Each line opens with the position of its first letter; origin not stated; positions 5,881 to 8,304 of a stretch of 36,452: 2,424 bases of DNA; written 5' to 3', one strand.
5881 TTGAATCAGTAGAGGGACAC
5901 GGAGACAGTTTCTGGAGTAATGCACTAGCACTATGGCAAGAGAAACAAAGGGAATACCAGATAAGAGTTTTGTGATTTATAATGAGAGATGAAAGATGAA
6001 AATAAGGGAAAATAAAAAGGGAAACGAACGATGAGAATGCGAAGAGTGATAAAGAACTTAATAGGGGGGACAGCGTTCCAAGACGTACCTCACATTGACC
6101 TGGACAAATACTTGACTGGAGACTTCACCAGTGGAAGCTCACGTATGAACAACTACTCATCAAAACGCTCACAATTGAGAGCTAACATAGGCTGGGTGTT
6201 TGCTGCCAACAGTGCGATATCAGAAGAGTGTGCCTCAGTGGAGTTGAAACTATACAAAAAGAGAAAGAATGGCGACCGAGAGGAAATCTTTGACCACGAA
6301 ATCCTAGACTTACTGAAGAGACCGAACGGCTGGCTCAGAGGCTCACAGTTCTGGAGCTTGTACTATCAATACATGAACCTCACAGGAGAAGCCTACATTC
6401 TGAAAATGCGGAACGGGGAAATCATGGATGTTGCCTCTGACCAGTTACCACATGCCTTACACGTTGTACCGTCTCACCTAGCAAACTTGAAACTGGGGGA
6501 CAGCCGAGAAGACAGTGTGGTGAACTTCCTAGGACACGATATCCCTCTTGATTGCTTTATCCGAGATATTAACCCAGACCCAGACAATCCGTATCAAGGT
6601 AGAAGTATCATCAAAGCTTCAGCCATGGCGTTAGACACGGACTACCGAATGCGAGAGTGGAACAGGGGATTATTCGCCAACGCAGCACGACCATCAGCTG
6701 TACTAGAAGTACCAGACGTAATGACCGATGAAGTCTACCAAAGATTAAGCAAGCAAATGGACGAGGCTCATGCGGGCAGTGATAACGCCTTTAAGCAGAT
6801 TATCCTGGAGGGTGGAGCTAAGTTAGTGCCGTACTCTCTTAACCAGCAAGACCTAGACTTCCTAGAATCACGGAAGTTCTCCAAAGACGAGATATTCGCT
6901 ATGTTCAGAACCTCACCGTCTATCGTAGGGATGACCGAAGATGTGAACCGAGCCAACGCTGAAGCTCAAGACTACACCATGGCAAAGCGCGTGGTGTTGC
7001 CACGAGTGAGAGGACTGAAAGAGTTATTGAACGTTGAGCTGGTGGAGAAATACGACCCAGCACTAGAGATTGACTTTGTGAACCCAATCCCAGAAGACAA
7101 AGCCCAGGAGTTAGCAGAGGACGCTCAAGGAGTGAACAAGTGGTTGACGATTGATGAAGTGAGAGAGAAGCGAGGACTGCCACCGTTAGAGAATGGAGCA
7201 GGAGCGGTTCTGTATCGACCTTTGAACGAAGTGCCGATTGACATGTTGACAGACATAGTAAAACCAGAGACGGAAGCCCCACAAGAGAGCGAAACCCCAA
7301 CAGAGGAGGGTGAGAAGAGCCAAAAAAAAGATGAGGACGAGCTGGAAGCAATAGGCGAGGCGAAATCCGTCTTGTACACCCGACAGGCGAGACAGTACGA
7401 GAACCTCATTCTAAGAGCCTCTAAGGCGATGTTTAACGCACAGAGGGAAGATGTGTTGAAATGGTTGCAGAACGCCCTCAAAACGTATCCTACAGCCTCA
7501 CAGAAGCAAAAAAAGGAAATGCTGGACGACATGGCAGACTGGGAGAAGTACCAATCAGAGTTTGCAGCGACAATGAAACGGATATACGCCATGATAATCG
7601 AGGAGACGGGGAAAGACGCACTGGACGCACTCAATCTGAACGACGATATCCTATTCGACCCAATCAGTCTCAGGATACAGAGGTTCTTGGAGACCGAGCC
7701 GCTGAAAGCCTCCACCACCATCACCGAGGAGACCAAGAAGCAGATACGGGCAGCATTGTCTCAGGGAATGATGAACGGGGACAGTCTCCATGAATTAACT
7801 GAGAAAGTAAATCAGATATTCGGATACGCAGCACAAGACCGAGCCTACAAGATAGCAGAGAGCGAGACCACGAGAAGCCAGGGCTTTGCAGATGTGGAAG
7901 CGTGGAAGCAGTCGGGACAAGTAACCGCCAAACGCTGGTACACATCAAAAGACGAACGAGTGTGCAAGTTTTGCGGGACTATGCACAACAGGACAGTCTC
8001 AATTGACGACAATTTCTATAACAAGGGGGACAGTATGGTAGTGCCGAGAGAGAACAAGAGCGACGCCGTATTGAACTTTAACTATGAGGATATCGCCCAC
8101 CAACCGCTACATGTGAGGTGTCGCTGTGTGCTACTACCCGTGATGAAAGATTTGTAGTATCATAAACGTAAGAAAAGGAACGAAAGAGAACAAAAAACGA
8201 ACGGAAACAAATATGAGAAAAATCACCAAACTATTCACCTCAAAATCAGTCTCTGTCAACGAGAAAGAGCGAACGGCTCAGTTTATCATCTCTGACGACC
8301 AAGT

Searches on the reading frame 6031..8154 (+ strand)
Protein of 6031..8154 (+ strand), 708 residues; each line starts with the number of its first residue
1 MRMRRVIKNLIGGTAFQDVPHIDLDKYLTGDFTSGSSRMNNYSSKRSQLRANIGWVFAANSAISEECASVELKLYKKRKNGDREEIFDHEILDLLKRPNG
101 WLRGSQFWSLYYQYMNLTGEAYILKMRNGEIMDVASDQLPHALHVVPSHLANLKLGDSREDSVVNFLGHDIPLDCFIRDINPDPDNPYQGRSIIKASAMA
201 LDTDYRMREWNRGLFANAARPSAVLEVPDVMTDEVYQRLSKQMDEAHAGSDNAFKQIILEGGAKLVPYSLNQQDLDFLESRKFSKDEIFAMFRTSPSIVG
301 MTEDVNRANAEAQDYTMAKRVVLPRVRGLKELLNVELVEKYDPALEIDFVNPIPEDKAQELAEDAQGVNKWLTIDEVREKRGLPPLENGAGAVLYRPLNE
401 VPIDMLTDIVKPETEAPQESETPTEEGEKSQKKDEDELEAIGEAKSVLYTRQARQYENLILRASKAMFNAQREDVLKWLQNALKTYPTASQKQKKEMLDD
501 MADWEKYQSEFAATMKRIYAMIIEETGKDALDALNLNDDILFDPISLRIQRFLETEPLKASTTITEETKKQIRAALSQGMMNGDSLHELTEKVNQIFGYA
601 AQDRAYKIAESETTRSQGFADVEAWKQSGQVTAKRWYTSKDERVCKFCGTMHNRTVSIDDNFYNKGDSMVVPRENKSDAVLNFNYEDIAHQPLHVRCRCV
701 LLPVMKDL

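Call 28: search_protein_families(library=pfam, proteins=[window:6031-8154:+], max_evalue=0.01)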
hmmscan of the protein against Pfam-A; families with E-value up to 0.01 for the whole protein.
window:6031-8154:+ (708 aa): 2 families
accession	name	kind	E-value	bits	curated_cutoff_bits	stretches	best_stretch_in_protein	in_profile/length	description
PF04860.17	Phage_portal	-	5.8e-61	206.9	39.1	1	56-382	3-321/321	Phage portal protein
PF04233.19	Phage_Mu_F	-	1.5e-13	51.9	29.6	1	570-701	1-111/112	Phage Mu protein F like protein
